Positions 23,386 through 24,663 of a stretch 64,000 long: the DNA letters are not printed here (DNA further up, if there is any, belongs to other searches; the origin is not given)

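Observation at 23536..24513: M14 carboxypeptidase occupies the motB slot; no motB in the operon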

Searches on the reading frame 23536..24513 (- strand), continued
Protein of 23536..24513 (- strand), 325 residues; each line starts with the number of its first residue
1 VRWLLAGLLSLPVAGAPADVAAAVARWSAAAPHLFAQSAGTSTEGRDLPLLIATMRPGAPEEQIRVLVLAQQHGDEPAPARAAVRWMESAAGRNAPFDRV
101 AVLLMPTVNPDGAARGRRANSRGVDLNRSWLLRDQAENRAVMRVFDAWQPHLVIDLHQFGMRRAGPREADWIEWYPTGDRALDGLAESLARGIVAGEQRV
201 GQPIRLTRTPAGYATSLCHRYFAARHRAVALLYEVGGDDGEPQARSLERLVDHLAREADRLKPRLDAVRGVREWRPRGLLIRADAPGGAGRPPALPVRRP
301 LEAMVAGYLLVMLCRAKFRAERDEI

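Call 34: find_homologous_proteins(query=A3, max_evalue=0.00001)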
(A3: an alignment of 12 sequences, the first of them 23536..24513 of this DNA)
Query A3 (12 sequences) (325 aa, profile of the alignment): 3095 proteins with E <= 0.00001 among 8000 candidates; the best 120 are listed.
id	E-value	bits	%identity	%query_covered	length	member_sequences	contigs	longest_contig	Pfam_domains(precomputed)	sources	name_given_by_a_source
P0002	2.7e-126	440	52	79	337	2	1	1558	PF00246.30,PF10994.14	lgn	-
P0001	1.4e-115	404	99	100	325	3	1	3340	PF24827.2,PF00246.30,PF10994.14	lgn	-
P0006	1.9e-79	286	31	43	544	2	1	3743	PF24827.2,PF00246.30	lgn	-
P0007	1.2e-75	273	34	39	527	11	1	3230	PF00246.30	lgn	-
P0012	3.8e-71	258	31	43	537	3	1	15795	PF00246.30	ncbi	-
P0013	6.3e-71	258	33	39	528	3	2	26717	PF00246.30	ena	-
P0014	5.2e-70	255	28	43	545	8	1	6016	PF00246.30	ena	-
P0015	5.2e-69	251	30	43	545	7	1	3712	PF00246.30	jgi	jgi:hypothetical protein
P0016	7.6e-69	251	28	43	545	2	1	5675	PF00246.30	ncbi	-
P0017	3.1e-68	249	34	39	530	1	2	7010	PF00246.30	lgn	-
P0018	1.1e-67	247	32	37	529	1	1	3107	PF00246.30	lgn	-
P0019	1.2e-67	247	32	37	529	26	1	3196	PF00246.30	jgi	-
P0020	1.4e-67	247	34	39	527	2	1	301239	PF00246.30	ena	-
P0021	2.0e-67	246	34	43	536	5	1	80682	PF00246.30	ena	-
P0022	2.1e-67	246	35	37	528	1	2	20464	PF00246.30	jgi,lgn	jgi:hypothetical protein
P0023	2.6e-67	246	31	37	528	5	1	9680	PF00246.30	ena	-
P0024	3.1e-67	246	30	43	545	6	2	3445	PF00246.30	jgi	jgi:hypothetical protein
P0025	4.4e-67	245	33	37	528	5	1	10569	PF00246.30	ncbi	-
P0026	4.6e-67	245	27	43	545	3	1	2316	PF00246.30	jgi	jgi:hypothetical protein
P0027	8.1e-67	244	36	39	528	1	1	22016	PF00246.30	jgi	jgi:hypothetical protein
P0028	1.1e-66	244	33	37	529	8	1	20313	PF00246.30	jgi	-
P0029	2.0e-66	243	43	13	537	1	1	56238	PF00246.30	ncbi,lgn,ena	-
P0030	1.2e-65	240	43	13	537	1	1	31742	PF00246.30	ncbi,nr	ncbi:MAG TPA: M14 family metallopeptidase [Gemmatimonadales bacterium]|nr:M14 family metallopeptidas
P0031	2.2e-65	239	35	39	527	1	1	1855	PF00246.30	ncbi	-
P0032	7.3e-65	238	35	39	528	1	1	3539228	PF00246.30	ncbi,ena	-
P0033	9.7e-65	237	32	37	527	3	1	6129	PF00246.30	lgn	-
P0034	1.3e-64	237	30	36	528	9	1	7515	PF00246.30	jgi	jgi:hypothetical protein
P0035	5.1e-64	235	29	43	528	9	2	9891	PF00246.30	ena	-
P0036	6.3e-64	235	31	39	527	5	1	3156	PF00246.30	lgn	-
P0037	1.5e-63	233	44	14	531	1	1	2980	PF00246.30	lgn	-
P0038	2.1e-63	233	35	36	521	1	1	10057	PF00246.30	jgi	jgi:hypothetical protein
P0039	2.8e-63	232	38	13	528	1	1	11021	PF00246.30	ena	-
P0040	3.3e-63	232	29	39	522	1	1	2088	PF00246.30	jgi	jgi:hypothetical protein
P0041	6.0e-63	231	28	43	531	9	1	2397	PF00246.30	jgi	jgi:hypothetical protein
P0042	6.8e-63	231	31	47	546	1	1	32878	PF00246.30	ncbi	-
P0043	7.7e-63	231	30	54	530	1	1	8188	PF00246.30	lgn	-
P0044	1.3e-62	230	27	43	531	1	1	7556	PF00246.30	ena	-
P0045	1.4e-62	230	29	44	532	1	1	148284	PF00246.30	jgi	jgi:Zinc carboxypeptidase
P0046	1.6e-62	230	45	13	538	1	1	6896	PF00246.30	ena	-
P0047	2.7e-62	229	29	39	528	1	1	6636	PF00246.30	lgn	-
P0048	3.5e-62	229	31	37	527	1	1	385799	PF00246.30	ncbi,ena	-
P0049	4.7e-62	228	33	37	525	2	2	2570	PF00246.30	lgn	-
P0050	6.4e-62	228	33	43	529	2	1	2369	PF00246.30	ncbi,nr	ncbi:MAG: succinylglutamate desuccinylase/aspartoacylase family protein, partial [Gemmatimonadales b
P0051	1.3e-61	227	48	13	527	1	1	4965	PF00246.30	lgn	-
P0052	1.7e-61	227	45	13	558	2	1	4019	PF00246.30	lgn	-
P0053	2.5e-61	226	36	37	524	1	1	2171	PF00246.30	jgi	jgi:Zinc carboxypeptidase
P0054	2.6e-61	226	29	36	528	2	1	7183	PF00246.30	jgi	jgi:hypothetical protein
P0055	4.4e-61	225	31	43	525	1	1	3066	PF00246.30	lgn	-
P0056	5.6e-61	225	36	19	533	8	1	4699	PF00246.30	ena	-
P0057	6.9e-61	225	44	14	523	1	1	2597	PF00246.30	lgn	-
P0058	7.3e-61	225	48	13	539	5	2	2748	PF00246.30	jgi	jgi:hypothetical protein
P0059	1.1e-60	224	30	43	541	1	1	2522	PF00246.30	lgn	-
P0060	1.2e-60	224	26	47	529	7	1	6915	PF00246.30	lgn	-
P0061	1.4e-60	224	32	43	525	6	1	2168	PF00246.30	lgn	-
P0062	2.4e-60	223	27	43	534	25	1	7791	PF00246.30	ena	-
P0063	2.6e-60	223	30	37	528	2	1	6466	PF00246.30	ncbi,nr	ncbi:MAG TPA: M14 family metallopeptidase [Gemmatimonadales bacterium]|nr:M14 family metallopeptidas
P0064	2.7e-60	223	33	36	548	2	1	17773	PF00246.30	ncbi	-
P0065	3.2e-60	222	33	19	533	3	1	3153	PF00246.30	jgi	jgi:hypothetical protein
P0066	3.2e-60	222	45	13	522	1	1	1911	PF00246.30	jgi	jgi:hypothetical protein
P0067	5.1e-60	222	28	43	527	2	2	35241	PF00246.30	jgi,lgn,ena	jgi:hypothetical protein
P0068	5.3e-60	222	45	13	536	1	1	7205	PF00246.30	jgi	-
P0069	6.2e-60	221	28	37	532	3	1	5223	PF00246.30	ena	-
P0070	7.7e-60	221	45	13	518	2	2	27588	PF00246.30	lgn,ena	-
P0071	8.5e-60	221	30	37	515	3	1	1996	PF00246.30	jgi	jgi:hypothetical protein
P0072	1.0e-59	221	28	44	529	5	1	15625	PF00246.30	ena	-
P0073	1.4e-59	220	31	43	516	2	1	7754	PF00246.30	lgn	-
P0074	1.5e-59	220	28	37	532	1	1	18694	PF00246.30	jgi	jgi:hypothetical protein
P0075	2.4e-59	220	36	13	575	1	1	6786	PF00246.30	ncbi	-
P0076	2.5e-59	219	45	13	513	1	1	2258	PF00246.30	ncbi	ncbi:MAG: M14 family zinc carboxypeptidase, partial [Gemmatimonadales bacterium]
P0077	2.7e-59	219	34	36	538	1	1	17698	PF00246.30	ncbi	ncbi:MAG: M14 family metallopeptidase [Gemmatimonadales bacterium]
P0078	3.1e-59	219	31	43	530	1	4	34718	PF00246.30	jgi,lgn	-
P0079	3.1e-59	219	27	43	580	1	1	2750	PF00246.30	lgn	-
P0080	3.5e-59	219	29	43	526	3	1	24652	PF00246.30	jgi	jgi:hypothetical protein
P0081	4.3e-59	219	34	43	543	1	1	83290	PF00246.30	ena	-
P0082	4.5e-59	219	33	19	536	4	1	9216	PF00246.30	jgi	-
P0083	4.5e-59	219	29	36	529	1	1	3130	PF00246.30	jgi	jgi:hypothetical protein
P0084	5.0e-59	218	48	13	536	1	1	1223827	PF00246.30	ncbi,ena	-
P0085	5.9e-59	218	30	39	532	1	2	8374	PF00246.30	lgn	-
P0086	6.0e-59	218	32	37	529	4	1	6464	PF00246.30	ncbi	ncbi:MAG: M14 family metallopeptidase [Gemmatimonadales bacterium]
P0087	7.0e-59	218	31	43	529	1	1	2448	PF00246.30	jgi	-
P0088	7.1e-59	218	33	36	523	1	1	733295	PF00246.30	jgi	jgi:zinc carboxypeptidase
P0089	8.7e-59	218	29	19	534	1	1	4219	PF00246.30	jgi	jgi:hypothetical protein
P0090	1.1e-58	217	33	43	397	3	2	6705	PF00246.30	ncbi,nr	ncbi:MAG: hypothetical protein H0V43_14000 [Gemmatimonadales bacterium]|nr:hypothetical protein [Gem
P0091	1.2e-58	217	43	13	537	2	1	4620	PF00246.30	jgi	-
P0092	1.5e-58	217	29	36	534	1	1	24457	PF00246.30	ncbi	-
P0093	1.6e-58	217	29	43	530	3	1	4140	PF00246.30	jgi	jgi:hypothetical protein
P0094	1.6e-58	217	30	43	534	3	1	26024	PF00246.30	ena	-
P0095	1.7e-58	217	27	36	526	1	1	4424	PF00246.30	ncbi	-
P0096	1.9e-58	217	43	13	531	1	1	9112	PF00246.30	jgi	jgi:hypothetical protein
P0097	2.0e-58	217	48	13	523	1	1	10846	PF00246.30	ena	-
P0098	2.3e-58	216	30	36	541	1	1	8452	PF00246.30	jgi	jgi:zinc carboxypeptidase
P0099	2.3e-58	216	27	37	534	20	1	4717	PF00246.30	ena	-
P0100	2.9e-58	216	49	14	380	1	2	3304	PF00246.30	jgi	jgi:hypothetical protein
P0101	3.0e-58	216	27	43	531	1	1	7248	PF00246.30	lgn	-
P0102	3.2e-58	216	33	19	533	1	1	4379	PF00246.30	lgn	-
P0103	3.2e-58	216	30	43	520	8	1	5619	PF00246.30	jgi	jgi:hypothetical protein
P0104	3.3e-58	216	31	43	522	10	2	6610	PF00246.30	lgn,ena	-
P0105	3.3e-58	216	28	43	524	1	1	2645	PF00246.30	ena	-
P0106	3.4e-58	216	43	13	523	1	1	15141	PF00246.30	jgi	jgi:hypothetical protein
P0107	3.5e-58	216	29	36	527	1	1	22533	PF00246.30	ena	-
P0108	3.6e-58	216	31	36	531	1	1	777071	PF24827.2,PF00246.30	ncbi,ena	-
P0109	3.6e-58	216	30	43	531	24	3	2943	PF00246.30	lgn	-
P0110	4.6e-58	215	31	19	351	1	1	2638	PF00246.30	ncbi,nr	ncbi:MAG: M14 family metallopeptidase, partial [Gemmatimonadota bacterium]|nr:M14 family metallopept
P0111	4.8e-58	215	28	43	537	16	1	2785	PF00246.30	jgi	jgi:hypothetical protein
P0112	4.9e-58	215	29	43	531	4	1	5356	PF00246.30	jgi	jgi:hypothetical protein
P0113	5.3e-58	215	27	43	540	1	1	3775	PF00246.30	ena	-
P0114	5.5e-58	215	29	19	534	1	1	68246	PF00246.30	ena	-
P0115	5.8e-58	215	28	37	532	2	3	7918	PF00246.30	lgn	-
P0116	6.2e-58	215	32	43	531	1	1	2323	PF00246.30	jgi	jgi:hypothetical protein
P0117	7.1e-58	215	29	43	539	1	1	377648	PF00246.30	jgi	jgi:hypothetical protein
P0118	9.0e-58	214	34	37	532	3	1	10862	PF00246.30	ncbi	-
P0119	9.2e-58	214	31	37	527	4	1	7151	PF00246.30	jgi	-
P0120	9.5e-58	214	29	39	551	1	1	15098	PF00246.30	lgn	-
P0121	9.8e-58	214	29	43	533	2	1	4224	PF00246.30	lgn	-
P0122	1.0e-57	214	28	43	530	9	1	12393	PF00246.30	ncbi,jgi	jgi:hypothetical protein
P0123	1.1e-57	214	43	13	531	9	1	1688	PF00246.30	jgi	jgi:hypothetical protein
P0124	1.2e-57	214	31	36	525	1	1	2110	PF00246.30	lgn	-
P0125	1.3e-57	214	45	13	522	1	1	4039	PF00246.30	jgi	jgi:hypothetical protein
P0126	1.4e-57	214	31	36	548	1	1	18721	PF00246.30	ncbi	-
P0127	1.4e-57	214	32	36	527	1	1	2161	PF00246.30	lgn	-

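Call 41: predict_structure(alignment_id=A4)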
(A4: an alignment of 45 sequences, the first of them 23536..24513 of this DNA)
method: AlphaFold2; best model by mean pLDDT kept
length: 325 residues; sequences in the alignment: 45
mean_pLDDT: 87.3   pTM: 0.83
mean pLDDT of the five models: 87.3, 85.9, 83.3, 83.0, 82.9
residues with pLDDT >= 90: 228; 70-90: 46; 50-70: 42; < 50: 9
segments of 3 or more residues with pLDDT < 50: 1-3, 286-288
pLDDT, mean of each block of 10 residues (from residue 1): 50 62 93 95 96 95 97 94 97 95 98 94 92 94 96 94 72 95 96 94 92 83 95 93 96 97 96 79 54 56 84 79 65
secondary structure, 60 per line:
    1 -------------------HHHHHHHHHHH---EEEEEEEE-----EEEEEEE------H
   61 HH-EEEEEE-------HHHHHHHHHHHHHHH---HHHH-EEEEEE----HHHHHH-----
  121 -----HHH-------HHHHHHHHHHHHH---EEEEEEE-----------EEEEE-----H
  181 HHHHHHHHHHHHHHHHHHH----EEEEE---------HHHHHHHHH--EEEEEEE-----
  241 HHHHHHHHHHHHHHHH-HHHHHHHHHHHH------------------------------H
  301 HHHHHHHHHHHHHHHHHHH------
elements in order: H20-30 E34-41 E47-53 E64-69 H77-91 H95-98 E100-105 H110-115 H136-148 E152-158 E170-174 H180-199 E204-208 H218-226 E229-235 H241-256 H258-269 H300-319

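Call 44: fold_search(model_id=the predicted structure, library=pdb)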
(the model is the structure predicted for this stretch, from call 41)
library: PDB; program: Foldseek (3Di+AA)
matches with E <= 10: 1439; with E <= 0.001: 187
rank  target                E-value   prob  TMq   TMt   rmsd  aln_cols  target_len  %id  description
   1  4b6z_D                8.5e-15  1.00  0.59  0.51   3.8       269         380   19  Crystal structure of metallo-carboxypeptidase from Burkholderia cenocepacia (released 2013-03-27)
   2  4a37_B                8.6e-14  1.00  0.63  0.55   2.9       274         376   21  Metallo-carboxypeptidase from Pseudomonas Aeruginosa (released 2012-05-09)
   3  4b6z_C                9.7e-14  1.00  0.60  0.53   3.8       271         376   20  Crystal structure of metallo-carboxypeptidase from Burkholderia cenocepacia (released 2013-03-27)
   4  4a37_A                1.3e-13  1.00  0.63  0.55   3.0       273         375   19  Metallo-carboxypeptidase from Pseudomonas Aeruginosa (released 2012-05-09)
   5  3l2n_A                4.7e-13  1.00  0.59  0.51   3.7       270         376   17  Crystal structure of Putative carboxypeptidase A (YP_562911.1) from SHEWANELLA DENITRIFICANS OS-217 at 2.39 A resoluti (released 2009-12-29)
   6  8qvo                  1.1e-12  1.00  0.57  0.57   4.7       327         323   15  L211Q, L254N, T262G mutant of carboxypeptidase T from Thermoactinomyces vulgaris (released 2024-01-17)
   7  3v38                  2.0e-12  1.00  0.58  0.58   4.5       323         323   15  Carboxypeptidase T mutant L254N (released 2012-12-19)
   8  7aqp                  2.2e-12  1.00  0.61  0.61   4.1       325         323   16  T262S, A251S, L254S, L211Q mutant of carboxypeptidase T from Thermoactinomyces vulgaris (released 2020-12-02)
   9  3prt                  2.3e-12  1.00  0.58  0.58   4.5       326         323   14  Mutant of the Carboxypeptidase T (released 2011-11-30)
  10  3k2k                  2.4e-12  1.00  0.57  0.48   4.0       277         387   18  Crystal structure of putative carboxypeptidase (YP_103406.1) from BURKHOLDERIA MALLEI ATCC 23344 at 2.49 A resolution (released 2009-11-03)
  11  6f79                  2.6e-12  1.00  0.59  0.59   4.3       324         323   15  Carboxypeptidase T mutant L211Q with Sulphamoil Arginine (released 2018-08-15)
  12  1obr                  3.1e-12  1.00  0.59  0.59   4.3       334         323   15  CARBOXYPEPTIDASE T (released 1997-01-11)
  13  2bo9_A                5.1e-12  1.00  0.60  0.63   3.5       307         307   17  Human carboxypeptidase A4 in complex with human latexin. (released 2005-04-15)
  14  4b6z_A                8.7e-12  1.00  0.60  0.52   3.9       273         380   20  Crystal structure of metallo-carboxypeptidase from Burkholderia cenocepacia (released 2013-03-27)
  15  4b6z_B                1.2e-11  1.00  0.60  0.52   3.9       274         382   20  Crystal structure of metallo-carboxypeptidase from Burkholderia cenocepacia (released 2013-03-27)
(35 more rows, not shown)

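Call 47: search_protein_families(library=pfam, proteins=[L004:3-1802:+, L004:1747-2370:+, L004:2367-3686:-, L004:17027-17668:+, L004:17565-17882:+, L004:18894-19958:-, L004:19959-20474:-, L004:20478-20807:-, L004:9911-10948:+, L004:10935-11705:+], max_evalue=0.001)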
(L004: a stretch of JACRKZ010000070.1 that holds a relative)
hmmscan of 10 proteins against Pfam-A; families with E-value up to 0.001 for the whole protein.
L004:3-1802:+ (599 aa): 0 families

L004:1747-2370:+ (207 aa): 1 family
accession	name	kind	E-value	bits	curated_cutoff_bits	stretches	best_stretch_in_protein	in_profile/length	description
PF07998.17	Peptidase_M54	-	9.1e-20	71.9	24.4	1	71-202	54-194/194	Peptidase family M54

L004:2367-3686:- (439 aa): 3 families
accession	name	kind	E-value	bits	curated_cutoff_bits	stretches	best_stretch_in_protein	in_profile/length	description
PF19051.5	GFO_IDH_MocA_C2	-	1.2e-40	140.1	23.3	1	216-435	42-253/254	Oxidoreductase family, C-terminal alpha/beta domain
PF01408.29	GFO_IDH_MocA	-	3.4e-20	73.4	24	1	58-176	1-119/120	Oxidoreductase family, NAD-binding Rossmann fold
PF22725.1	GFO_IDH_MocA_C3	-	1.2e-05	25.8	27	1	243-317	29-100/124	GFO/IDH/MocA C-terminal domain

L004:17027-17668:+ (213 aa): 2 families
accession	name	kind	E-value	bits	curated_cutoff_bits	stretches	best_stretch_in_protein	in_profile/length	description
PF06325.19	PrmA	-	1.2e-26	94.3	22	1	11-193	2-189/296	Ribosomal protein L11 methyltransferase (PrmA)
PF09407.15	AbiEi_1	-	0.00088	19.9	22.2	0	20-98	47-123/142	AbiEi antitoxin C-terminal domain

L004:17565-17882:+ (105 aa): 1 family
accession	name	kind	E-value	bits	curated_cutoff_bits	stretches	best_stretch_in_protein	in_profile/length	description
PF06325.19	PrmA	-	2.9e-09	37.3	22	1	17-101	212-292/296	Ribosomal protein L11 methyltransferase (PrmA)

L004:18894-19958:- (354 aa): 2 families
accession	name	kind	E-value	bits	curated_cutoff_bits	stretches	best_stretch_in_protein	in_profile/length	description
PF01339.22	CheB_methylest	-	1.3e-66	224.1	24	1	164-342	1-174/174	CheB methylesterase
PF00072.30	Response_reg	-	1.5e-20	73.9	30.2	1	11-114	1-101/111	Response regulator receiver domain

L004:19959-20474:- (171 aa): 1 family
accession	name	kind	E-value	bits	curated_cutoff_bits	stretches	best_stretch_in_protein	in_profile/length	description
PF03975.18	CheD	-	3e-28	98.6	25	1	60-163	1-107/108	CheD chemotactic sensory transduction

L004:20478-20807:- (109 aa): 4 families
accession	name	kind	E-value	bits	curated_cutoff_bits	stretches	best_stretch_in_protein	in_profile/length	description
PF01739.24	CheR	-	1.9e-22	80.1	27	1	1-102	94-191/195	CheR methyltransferase, SAM binding domain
PF08241.18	Methyltransf_11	-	6.5e-06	27.1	21.2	1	26-83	43-94/95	Methyltransferase domain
PF13649.12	Methyltransf_25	-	4e-05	24.7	27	1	30-80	48-97/97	Methyltransferase domain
PF08242.18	Methyltransf_12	-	0.00068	20.8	30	1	29-82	50-98/98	Methyltransferase domain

L004:9911-10948:+ (345 aa): 2 families
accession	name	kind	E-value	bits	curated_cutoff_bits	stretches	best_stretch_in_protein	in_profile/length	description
PF00246.29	Peptidase_M14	-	1.1e-09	38.8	21.6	1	50-151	18-140/286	Zinc carboxypeptidase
PF24827.1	AstE_AspA_cat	-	4.9e-06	26.7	25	1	79-172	4-105/192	Succinylglutamate desuccinylase/Aspartoacylase catalytic domain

L004:10935-11705:+ (256 aa): 1 family
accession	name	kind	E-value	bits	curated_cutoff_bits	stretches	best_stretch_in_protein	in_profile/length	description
PF01618.21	MotA_ExbB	-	0.00068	19.8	22.9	0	107-198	8-105/127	MotA/TolQ/ExbB proton channel family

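Call 48: find_encoding_contigs(protein=P0004, flank=5000, max_places=3)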
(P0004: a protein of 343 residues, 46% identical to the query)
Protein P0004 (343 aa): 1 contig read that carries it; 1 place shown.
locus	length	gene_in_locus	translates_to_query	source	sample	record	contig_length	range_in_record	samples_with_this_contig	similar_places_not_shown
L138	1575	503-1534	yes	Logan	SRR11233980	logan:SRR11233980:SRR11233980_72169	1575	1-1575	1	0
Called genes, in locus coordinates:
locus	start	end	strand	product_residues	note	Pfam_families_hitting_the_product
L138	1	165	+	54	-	?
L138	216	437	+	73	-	PF06289:FlbD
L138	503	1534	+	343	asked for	PF00246:Peptidase_M14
